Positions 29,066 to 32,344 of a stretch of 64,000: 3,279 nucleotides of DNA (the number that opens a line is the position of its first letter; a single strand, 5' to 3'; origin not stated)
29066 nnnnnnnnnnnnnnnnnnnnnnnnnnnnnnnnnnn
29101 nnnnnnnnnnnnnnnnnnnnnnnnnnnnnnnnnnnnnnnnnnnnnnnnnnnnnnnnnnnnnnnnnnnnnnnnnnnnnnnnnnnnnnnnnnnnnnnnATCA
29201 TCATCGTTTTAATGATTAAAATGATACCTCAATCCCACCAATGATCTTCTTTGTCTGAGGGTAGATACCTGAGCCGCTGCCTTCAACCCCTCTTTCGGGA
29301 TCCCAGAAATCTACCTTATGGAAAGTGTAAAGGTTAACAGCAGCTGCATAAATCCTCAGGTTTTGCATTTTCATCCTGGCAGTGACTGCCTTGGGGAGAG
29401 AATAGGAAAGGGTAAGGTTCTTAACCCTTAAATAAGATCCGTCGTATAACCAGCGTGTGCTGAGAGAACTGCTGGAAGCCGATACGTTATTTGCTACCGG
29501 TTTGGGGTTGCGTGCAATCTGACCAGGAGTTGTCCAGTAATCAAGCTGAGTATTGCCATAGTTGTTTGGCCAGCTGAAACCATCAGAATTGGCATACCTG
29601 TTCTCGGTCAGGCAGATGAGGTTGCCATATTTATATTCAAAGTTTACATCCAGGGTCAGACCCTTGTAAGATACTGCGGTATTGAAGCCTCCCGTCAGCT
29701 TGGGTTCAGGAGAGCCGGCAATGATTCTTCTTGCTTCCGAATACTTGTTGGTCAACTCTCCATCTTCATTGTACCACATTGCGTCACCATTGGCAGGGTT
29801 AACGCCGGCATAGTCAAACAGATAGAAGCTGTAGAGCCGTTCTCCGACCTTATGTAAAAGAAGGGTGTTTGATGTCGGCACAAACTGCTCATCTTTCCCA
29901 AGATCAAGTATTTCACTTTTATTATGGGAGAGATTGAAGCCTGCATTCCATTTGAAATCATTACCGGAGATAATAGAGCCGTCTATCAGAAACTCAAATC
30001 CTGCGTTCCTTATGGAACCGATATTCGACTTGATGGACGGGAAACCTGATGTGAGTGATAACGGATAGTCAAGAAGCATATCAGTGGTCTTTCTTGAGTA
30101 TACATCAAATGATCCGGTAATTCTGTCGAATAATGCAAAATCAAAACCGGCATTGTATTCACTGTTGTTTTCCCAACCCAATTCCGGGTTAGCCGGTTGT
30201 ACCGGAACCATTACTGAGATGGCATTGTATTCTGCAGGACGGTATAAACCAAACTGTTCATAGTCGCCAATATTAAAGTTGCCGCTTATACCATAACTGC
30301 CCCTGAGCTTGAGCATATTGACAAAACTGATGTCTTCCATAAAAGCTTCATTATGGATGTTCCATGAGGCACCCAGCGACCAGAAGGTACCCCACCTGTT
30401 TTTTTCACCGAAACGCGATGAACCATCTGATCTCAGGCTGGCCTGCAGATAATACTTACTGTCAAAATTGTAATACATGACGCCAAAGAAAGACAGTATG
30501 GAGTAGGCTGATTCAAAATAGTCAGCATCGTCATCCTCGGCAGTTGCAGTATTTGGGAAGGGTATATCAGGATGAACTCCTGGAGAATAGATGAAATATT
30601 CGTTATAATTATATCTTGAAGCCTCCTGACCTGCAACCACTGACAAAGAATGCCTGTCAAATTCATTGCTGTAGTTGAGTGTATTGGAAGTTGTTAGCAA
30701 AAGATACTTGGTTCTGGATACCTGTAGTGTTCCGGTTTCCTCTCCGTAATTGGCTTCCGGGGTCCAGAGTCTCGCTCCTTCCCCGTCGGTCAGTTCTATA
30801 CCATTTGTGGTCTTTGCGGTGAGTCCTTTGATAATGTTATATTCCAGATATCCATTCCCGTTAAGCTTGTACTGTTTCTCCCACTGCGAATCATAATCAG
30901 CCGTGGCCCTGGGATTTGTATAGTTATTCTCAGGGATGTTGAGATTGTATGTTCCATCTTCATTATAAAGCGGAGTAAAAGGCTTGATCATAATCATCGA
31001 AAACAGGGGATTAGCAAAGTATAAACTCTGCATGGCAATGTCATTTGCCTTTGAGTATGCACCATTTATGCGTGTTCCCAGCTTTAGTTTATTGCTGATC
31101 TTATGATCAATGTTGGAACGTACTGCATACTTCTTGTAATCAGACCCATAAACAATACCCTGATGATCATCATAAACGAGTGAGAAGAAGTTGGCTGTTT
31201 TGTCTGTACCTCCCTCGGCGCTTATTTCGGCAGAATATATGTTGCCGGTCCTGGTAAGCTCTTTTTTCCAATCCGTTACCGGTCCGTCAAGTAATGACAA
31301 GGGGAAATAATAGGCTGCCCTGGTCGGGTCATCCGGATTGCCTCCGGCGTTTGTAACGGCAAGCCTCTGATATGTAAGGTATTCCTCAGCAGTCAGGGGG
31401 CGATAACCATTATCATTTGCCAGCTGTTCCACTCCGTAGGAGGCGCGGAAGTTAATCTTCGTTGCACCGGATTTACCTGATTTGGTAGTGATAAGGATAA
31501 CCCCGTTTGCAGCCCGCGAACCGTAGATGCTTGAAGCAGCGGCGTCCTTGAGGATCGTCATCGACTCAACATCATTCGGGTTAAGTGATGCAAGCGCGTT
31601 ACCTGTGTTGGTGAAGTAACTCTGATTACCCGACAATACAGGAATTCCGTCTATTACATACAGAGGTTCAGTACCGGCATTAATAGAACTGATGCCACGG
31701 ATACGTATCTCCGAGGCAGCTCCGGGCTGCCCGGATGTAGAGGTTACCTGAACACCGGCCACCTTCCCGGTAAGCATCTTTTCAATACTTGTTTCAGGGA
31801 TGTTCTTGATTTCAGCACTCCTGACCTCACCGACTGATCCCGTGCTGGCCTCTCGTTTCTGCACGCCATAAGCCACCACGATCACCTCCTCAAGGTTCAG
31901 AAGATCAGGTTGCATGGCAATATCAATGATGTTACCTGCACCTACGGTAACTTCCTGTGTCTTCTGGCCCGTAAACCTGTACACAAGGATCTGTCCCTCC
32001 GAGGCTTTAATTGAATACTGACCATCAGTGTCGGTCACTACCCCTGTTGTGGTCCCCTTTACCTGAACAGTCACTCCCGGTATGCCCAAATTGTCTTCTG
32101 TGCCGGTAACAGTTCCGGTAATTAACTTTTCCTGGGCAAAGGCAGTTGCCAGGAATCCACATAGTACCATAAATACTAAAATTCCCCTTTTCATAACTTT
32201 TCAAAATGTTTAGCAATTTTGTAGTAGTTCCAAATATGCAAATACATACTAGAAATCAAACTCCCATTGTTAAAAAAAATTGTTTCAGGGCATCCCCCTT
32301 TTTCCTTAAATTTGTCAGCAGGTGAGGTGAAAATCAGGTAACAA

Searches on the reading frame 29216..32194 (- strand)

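Call 10: search_protein_families(library=pfam, proteins=[window:29216-32194:-], max_evalue=0.001)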
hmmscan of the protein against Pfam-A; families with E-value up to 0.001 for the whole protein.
window:29216-32194:- (992 aa): 3 families
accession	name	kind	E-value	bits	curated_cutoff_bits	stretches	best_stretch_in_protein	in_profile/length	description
PF07715.20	Plug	-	2.8e-20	73.3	23.9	1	115-232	3-107/107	TonB-dependent Receptor Plug Domain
PF13715.12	CarbopepD_reg_2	-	2.5e-15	56.7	32.2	1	25-106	1-88/88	CarboxypepD_reg-like domain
PF13620.12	CarboxypepD_reg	-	1.9e-06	28.5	32.3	1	25-92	2-79/82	Carboxypeptidase regulatory-like domain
